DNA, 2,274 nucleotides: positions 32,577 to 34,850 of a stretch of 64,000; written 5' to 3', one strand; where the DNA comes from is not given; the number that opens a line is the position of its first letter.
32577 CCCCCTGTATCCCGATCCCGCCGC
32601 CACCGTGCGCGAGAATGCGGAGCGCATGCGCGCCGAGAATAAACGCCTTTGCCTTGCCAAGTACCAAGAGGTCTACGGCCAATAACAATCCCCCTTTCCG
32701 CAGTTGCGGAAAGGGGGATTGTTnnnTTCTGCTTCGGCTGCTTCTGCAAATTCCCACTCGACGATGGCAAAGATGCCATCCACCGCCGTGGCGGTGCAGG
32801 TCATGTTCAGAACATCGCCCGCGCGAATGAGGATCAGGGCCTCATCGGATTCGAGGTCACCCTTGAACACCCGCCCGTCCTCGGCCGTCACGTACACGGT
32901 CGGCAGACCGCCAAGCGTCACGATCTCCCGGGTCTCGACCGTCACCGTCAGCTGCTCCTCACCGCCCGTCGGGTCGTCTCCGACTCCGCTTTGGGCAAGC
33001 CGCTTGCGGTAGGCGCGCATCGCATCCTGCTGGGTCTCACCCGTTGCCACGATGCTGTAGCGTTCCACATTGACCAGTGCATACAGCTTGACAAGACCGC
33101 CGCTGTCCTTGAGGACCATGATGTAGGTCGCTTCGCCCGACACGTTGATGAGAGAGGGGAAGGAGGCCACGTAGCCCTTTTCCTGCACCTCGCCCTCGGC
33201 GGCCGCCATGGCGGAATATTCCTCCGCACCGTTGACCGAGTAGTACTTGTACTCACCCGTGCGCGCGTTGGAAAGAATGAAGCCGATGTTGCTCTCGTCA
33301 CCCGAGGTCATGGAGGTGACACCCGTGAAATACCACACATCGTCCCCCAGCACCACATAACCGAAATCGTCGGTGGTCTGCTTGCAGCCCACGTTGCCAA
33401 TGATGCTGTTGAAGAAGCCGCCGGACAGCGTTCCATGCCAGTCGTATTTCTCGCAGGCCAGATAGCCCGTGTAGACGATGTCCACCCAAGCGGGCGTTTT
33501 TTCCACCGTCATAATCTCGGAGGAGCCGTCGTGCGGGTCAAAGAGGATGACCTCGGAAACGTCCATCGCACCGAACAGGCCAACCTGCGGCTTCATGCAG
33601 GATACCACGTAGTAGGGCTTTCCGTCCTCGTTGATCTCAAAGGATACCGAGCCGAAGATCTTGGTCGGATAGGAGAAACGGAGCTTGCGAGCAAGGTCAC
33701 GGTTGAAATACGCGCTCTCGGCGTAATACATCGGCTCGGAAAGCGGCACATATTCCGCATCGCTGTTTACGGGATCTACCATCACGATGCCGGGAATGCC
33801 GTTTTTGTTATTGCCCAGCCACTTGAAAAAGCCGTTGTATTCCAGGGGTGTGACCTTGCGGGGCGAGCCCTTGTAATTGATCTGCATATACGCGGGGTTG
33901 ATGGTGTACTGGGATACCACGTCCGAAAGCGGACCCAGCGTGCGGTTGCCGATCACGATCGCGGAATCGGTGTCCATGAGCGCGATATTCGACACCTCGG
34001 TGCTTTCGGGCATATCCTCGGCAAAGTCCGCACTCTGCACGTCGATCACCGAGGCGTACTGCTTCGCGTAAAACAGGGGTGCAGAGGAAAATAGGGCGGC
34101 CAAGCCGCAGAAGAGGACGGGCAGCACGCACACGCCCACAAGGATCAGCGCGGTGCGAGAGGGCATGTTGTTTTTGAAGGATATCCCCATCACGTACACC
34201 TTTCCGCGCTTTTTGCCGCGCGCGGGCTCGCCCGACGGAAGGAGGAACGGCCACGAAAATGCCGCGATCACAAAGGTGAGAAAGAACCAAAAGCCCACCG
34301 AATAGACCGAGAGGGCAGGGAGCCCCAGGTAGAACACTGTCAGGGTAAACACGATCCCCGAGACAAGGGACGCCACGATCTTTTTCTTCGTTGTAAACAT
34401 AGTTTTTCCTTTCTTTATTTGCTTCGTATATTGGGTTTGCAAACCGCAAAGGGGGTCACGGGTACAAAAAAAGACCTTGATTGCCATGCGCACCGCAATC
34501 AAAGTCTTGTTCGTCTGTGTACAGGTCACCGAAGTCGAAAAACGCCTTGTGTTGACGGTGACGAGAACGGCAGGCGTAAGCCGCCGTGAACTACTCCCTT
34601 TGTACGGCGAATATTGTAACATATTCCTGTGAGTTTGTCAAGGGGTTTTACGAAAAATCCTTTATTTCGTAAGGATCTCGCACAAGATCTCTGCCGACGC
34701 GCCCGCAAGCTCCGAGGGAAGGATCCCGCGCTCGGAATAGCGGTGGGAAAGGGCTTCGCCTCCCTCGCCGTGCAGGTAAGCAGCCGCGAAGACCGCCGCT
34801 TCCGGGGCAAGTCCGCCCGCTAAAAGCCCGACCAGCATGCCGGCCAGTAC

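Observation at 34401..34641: Candidate Mn2+ (yybP-ykoY) riboswitch with terminator/antiterminator in front of an uncharacterised 558-aa membrane protein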

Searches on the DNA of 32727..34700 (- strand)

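Call 4: search_rna_families(source=window, start=34350, end=34700, threshold=evalue, max_evalue=10, show_alignments=5)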
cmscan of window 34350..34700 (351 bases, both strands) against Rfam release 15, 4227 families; matches with E-value up to 10: 2.
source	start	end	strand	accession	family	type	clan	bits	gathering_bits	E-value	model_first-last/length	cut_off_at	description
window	34456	34520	-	RF03879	mir-2831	Gene; miRNA;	-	16.4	90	1.7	1-75/75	no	mir-2831 microRNA precursor family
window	34640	34662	+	RF02264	MAT2A_E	Cis-reg;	-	15.4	46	2.5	21-43/67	no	MAT2A 3'UTR stem loop E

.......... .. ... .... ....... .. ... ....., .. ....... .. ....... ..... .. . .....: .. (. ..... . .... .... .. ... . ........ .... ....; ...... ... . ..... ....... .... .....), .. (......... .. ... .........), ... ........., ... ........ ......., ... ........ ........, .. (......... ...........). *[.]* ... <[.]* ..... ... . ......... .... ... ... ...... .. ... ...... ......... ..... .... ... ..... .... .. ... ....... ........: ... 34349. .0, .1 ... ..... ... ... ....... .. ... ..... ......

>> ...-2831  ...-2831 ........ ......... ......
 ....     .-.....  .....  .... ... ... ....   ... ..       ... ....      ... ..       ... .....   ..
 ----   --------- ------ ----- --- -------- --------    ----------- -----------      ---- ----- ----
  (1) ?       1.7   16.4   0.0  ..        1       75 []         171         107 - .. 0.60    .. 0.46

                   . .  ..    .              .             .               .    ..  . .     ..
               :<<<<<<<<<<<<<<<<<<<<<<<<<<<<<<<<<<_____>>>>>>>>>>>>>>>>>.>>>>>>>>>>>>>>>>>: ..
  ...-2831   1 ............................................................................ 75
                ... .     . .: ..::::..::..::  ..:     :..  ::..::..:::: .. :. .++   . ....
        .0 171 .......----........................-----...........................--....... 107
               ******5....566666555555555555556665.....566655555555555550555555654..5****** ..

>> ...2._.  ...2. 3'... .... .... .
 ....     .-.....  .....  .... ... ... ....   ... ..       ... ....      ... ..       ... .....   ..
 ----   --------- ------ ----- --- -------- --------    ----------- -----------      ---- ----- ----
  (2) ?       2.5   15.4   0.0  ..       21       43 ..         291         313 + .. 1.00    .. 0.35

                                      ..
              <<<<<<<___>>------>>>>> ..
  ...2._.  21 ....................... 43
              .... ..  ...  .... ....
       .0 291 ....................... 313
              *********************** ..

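Call 33: search_rna_families(source=window, start=34495, end=34606, threshold=evalue, max_evalue=10, show_alignments=4)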
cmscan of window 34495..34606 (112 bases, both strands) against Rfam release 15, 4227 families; matches with E-value up to 10: 1.
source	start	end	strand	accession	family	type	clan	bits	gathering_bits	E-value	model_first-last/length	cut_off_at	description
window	34525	34606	+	RF02047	Sphinx_2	Gene; lncRNA;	-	8.7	34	9.5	1-86/158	3'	Sphinx conserved region 2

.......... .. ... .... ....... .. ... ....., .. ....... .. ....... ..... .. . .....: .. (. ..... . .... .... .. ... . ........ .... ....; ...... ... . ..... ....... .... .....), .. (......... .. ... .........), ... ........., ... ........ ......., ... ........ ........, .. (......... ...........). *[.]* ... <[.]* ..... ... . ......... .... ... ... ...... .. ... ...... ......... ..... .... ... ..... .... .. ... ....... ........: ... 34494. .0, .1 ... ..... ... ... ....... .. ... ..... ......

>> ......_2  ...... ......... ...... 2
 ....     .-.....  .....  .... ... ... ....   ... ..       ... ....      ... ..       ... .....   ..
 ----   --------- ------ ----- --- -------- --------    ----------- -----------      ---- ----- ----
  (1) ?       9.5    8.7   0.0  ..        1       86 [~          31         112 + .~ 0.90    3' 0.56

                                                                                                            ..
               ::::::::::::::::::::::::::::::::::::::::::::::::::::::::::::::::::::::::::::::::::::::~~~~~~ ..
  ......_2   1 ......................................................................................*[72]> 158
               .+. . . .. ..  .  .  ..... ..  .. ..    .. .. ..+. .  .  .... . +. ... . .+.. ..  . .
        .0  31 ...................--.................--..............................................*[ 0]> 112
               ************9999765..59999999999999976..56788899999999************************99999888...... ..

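Call 56: search_rna_families(sources=[L212, L213, L214, L215, L216, L217, L218, L219, L220, L221, L222, L083, L087, L094], threshold=gathering, show_alignments=2)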
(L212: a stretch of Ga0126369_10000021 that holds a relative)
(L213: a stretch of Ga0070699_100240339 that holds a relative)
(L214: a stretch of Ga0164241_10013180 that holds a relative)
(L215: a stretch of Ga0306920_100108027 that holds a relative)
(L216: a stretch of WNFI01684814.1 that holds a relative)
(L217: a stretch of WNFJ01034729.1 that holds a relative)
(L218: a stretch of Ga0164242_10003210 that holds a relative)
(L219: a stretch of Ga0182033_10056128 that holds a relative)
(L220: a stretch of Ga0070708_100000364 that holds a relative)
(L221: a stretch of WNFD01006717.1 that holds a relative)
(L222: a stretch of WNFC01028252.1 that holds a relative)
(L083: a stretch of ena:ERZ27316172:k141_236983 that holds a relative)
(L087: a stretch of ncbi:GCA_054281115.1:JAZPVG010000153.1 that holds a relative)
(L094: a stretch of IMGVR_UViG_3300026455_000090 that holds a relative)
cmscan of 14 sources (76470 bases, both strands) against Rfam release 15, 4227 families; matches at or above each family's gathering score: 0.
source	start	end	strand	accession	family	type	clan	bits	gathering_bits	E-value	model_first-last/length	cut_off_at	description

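Call 69: search_with_rna_model(model_id=R1, sources=[L001, L002, L003, L004, L005, L006, L007, L008, L009, L010, L011, L012, L013, L014, L015, L016, L017, L018, L019, L020, L021, L022, L023, L024, L025, L026, L027, L028, L029, L030, L031, L032, L033, L034, L035, L036, L037, L038, L039, L040, L041, L042, L043, L044, L045, L046, L047, L048, L049, L050, L051, L052, L053, L054, L055, L056, L057, L058, L059, L060, L061, L062, L063, L064, L065, L066, L067, L068, L069, L070, L071, L072, L073, L074, L075, L076, L077, L078, L079, L080, L083, L210], max_evalue=10)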
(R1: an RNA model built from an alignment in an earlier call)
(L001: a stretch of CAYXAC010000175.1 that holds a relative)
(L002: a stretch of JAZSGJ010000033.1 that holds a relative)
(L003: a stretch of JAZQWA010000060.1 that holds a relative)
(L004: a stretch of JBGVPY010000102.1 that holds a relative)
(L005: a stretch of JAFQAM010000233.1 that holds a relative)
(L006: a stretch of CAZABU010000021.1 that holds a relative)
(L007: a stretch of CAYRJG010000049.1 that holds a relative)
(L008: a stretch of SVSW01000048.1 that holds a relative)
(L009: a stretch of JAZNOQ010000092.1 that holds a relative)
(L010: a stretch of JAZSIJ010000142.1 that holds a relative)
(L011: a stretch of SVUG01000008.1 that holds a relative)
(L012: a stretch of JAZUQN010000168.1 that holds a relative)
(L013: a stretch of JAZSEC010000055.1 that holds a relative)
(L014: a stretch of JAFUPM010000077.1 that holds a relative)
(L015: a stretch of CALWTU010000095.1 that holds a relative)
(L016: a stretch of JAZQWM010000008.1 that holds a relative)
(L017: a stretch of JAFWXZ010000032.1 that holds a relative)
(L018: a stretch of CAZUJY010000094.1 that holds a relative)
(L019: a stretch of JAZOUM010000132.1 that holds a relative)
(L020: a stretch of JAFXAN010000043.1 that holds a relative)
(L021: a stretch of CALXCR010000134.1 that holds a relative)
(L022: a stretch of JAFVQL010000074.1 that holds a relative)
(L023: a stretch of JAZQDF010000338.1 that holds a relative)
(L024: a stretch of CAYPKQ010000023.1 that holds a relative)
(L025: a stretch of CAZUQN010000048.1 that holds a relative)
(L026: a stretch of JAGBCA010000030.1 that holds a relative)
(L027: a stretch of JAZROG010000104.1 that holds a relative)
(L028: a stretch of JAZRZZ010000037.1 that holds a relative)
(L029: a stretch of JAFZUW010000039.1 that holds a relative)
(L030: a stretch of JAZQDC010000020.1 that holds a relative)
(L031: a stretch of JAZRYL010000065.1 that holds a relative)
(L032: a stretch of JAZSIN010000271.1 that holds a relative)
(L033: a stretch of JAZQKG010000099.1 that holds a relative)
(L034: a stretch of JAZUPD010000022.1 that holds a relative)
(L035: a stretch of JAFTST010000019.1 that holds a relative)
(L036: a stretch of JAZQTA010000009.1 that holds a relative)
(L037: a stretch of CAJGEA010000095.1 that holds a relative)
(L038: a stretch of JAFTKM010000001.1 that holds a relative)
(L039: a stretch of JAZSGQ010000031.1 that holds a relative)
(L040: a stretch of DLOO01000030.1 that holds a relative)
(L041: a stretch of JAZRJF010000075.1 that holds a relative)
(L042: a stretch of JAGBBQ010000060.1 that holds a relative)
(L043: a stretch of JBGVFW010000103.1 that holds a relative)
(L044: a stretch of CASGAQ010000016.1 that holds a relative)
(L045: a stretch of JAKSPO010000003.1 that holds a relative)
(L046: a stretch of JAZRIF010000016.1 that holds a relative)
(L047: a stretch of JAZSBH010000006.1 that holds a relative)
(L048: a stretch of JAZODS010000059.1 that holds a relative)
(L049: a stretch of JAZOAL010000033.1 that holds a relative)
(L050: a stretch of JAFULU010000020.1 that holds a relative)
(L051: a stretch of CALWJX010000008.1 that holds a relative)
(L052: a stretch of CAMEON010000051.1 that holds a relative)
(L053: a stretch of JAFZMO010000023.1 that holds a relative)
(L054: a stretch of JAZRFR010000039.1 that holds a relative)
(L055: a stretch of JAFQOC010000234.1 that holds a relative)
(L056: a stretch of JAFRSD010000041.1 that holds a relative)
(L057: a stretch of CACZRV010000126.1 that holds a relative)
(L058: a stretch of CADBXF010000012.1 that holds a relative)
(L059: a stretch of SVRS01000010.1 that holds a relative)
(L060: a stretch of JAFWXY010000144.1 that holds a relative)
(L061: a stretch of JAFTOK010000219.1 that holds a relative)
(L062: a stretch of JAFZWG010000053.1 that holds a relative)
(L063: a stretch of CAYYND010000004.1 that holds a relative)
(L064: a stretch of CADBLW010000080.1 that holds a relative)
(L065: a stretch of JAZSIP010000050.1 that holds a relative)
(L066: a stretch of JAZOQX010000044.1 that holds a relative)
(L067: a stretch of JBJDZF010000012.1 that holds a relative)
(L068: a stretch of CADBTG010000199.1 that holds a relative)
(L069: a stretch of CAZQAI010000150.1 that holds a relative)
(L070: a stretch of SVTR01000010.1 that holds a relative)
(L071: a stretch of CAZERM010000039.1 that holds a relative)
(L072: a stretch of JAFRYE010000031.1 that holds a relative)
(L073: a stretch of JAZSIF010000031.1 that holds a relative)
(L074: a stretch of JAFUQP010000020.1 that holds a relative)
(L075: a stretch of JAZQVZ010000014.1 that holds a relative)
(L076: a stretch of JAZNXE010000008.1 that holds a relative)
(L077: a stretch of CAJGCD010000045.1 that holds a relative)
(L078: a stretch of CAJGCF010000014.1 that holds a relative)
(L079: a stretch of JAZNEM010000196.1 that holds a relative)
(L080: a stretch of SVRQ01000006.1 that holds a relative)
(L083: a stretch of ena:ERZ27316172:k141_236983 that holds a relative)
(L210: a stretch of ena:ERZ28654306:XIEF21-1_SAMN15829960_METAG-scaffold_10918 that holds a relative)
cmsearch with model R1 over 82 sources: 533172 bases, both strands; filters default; matches with E-value up to 10: 1.
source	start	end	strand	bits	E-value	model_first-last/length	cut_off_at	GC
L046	4390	4424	+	14.9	0.3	1-108/108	no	0.66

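Call 75: search_with_rna_model(model_id=R1, sources=[L084, L083, L087, L088, L223, L224, L094, L203, L212, L213, L214, L215, L216, L218, L221], filters=off, max_evalue=1, make_alignment=true)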
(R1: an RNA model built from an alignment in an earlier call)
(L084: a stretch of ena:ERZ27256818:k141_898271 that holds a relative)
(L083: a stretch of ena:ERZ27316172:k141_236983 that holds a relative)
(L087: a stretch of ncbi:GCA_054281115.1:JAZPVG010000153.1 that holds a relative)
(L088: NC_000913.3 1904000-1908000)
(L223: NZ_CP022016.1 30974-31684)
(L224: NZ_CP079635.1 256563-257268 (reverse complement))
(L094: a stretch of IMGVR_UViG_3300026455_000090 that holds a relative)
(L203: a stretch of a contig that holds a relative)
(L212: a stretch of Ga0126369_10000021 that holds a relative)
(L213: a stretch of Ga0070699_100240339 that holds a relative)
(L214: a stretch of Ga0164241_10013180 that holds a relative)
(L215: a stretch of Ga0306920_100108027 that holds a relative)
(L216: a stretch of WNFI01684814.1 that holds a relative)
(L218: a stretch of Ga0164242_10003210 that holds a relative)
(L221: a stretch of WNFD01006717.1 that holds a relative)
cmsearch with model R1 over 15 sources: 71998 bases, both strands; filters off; matches with E-value up to 1: 18.
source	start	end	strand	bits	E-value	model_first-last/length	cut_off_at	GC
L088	1465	1576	+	103.7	1.1e-27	1-108/108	no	0.48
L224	298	411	+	97.7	5.8e-26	1-108/108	no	0.51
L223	302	413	+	95.8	2e-25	1-108/108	no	0.58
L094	6594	6697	+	78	2.8e-20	1-108/108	no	0.44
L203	1890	1984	+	56.5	4.3e-14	1-108/108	no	0.44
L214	2556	2657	+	54.9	1.3e-13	1-108/108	no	0.68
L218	1794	1900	+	44.4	1.3e-10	1-108/108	no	0.7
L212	1454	1559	+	32.6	3.3e-07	1-108/108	no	0.63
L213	571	675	-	31.5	6.7e-07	1-108/108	no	0.68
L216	2423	2528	-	31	9.7e-07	1-108/108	no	0.67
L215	413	518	+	30.3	1.6e-06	1-108/108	no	0.66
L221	6835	6942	-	29.3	3e-06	1-108/108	no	0.68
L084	2297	2406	+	21.1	0.00066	1-108/108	no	0.52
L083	1277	1386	+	18.5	0.0039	1-108/108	no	0.54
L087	806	914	+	16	0.02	1-108/108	no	0.56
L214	2332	2435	+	12.9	0.16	1-108/108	no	0.73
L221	1856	1881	+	10.8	0.63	1-108/108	no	0.42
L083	938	1031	+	10.8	0.65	1-108/108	no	0.7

Alignment A6: 18 matches aligned to the model, 177 columns, each read 5' to 3' on its own strand. Consensus structure (alignment columns), stored with it:
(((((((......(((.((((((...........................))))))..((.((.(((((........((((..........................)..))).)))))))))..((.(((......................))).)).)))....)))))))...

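Call 76: search_with_rna_model(model_id=R1, sources=[L084, L083, L087, L088, L223, L224, L094, L203, L212, L213, L214, L215, L216, L218, L221], filters=off, max_evalue=0.05, make_alignment=true)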
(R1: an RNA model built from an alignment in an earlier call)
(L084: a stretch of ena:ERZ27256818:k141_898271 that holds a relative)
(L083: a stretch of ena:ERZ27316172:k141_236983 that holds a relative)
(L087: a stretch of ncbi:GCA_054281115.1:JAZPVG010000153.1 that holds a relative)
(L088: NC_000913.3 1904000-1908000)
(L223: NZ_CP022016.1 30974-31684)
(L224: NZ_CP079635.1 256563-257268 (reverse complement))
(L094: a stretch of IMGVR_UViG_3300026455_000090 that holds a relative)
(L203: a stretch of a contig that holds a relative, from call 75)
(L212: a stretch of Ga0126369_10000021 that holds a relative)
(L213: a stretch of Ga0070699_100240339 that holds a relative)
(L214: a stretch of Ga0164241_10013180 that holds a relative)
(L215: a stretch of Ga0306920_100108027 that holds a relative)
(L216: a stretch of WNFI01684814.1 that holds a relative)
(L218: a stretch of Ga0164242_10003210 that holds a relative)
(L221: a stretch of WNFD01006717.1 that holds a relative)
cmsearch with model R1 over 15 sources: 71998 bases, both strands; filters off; matches with E-value up to 0.05: 15.
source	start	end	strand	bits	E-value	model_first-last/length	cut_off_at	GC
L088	1465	1576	+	103.7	1.1e-27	1-108/108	no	0.48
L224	298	411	+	97.7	5.8e-26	1-108/108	no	0.51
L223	302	413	+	95.8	2e-25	1-108/108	no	0.58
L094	6594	6697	+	78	2.8e-20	1-108/108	no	0.44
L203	1890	1984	+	56.5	4.3e-14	1-108/108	no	0.44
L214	2556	2657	+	54.9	1.3e-13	1-108/108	no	0.68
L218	1794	1900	+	44.4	1.3e-10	1-108/108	no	0.7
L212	1454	1559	+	32.6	3.3e-07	1-108/108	no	0.63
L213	571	675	-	31.5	6.7e-07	1-108/108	no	0.68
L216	2423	2528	-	31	9.7e-07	1-108/108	no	0.67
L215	413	518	+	30.3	1.6e-06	1-108/108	no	0.66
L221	6835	6942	-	29.3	3e-06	1-108/108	no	0.68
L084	2297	2406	+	21.1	0.00066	1-108/108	no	0.52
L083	1277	1386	+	18.5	0.0039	1-108/108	no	0.54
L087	806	914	+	16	0.02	1-108/108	no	0.56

Alignment A7: 15 matches aligned to the model, 169 columns, each read 5' to 3' on its own strand. Consensus structure (alignment columns), stored with it:
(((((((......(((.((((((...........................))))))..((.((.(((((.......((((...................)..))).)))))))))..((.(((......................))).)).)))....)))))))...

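Call 105: search_rna_families(sources=[L212, L214, L203, L094, L083, L087, L084], threshold=evalue, max_evalue=10, show_alignments=0)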
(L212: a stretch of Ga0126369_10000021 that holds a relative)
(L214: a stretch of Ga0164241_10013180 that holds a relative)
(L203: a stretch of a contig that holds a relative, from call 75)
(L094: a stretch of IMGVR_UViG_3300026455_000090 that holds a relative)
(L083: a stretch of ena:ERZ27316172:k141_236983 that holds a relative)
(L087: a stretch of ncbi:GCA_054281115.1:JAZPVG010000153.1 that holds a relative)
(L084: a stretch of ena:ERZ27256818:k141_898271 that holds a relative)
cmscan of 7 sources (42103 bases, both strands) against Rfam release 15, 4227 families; matches with E-value up to 10: 11.
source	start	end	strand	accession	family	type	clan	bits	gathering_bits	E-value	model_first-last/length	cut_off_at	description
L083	5378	5539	-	RF04119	MIR1858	Gene; miRNA;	-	34.7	137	0.026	35-197/197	5'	MIR1858 microRNA precursor family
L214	4651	4724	-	RF00926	MIR1151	Gene; miRNA;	-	33.5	90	0.18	1-110/110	no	MIR1151 microRNA precursor family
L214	3801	3865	-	RF03406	mir-3099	Gene; miRNA;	-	31.1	95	0.021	1-84/84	no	mir-3099 microRNA precursor family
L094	6376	6466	-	RF00513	Trp_leader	Cis-reg; leader;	-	23.7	41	1.3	1-100/100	no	Tryptophan operon leader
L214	3798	3868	-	RF02245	mir-788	Gene; miRNA;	-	23.2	90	1.3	1-80/80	no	mir-788 microRNA precursor family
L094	4977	5052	-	RF01386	isrB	Gene; sRNA;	-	23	35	4.8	1-87/87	no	isrB Hfq binding RNA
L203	3013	3096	-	RF02502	Atu_C8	Gene; sRNA;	-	22.3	50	4.3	1-122/122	no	Rhizobiales sRNA Atu_C8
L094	1233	1299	-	RF00896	mir-787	Gene; miRNA;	-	22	57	6.2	1-72/72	no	mir-787 microRNA precursor family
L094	4977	5082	-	RF02144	rsmX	Gene;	CL00106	21.1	56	7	1-114/114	no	rsmX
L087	4959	5094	-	RF00516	ylbH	Cis-reg; leader;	-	19.1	50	7.3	1-122/122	no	ylbH leader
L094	2603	2765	-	RF02800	Rp_sR47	Gene; sRNA;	-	15.8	60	6.8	1-316/316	no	Rickettsia sRNA47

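Call 106: search_with_rna_model(model_id=R1, sources=[L088, L223, L224, L094, L203, L212, L213, L214, L215, L216, L218, L221], filters=off, max_evalue=0.001, make_alignment=true)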
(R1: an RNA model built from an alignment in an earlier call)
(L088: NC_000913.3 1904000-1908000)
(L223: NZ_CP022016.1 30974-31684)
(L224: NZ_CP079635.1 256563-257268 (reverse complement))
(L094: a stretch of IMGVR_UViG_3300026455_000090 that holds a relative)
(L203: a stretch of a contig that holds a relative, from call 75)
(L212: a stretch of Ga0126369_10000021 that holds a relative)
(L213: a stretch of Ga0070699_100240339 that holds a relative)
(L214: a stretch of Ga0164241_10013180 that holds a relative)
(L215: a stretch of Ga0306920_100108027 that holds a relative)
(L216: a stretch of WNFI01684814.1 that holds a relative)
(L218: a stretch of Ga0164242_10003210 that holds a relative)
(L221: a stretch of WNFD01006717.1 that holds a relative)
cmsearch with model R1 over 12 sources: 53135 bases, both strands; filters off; matches with E-value up to 0.001: 12.
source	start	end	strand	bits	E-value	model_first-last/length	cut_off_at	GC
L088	1465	1576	+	103.7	8e-28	1-108/108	no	0.48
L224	298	411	+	97.7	4.3e-26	1-108/108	no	0.51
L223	302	413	+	95.8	1.5e-25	1-108/108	no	0.58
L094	6594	6697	+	78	2.1e-20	1-108/108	no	0.44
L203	1890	1984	+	56.5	3.2e-14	1-108/108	no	0.44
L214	2556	2657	+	54.9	9.4e-14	1-108/108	no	0.68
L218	1794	1900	+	44.4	9.6e-11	1-108/108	no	0.7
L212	1454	1559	+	32.6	2.5e-07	1-108/108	no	0.63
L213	571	675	-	31.5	4.9e-07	1-108/108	no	0.68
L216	2423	2528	-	31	7.2e-07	1-108/108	no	0.67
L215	413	518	+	30.3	1.1e-06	1-108/108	no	0.66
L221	6835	6942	-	29.3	2.2e-06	1-108/108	no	0.68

Alignment A9: 12 matches aligned to the model, 133 columns, each read 5' to 3' on its own strand. Consensus structure (alignment columns), stored with it:
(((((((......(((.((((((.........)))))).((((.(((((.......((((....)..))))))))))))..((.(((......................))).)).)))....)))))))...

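Call 107: build_rna_model(alignment_id=A9)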
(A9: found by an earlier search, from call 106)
Model R2 built from alignment A9 (12 sequences, 133 columns); structure: stored with the alignment.
model positions 109; base pairs 33; branch points 2; effective number of sequences 2.33; information 0.59 bits per position. Calibrated on 0.2 Mb of random sequence (short: E-values are rough).
structure used (alignment columns):
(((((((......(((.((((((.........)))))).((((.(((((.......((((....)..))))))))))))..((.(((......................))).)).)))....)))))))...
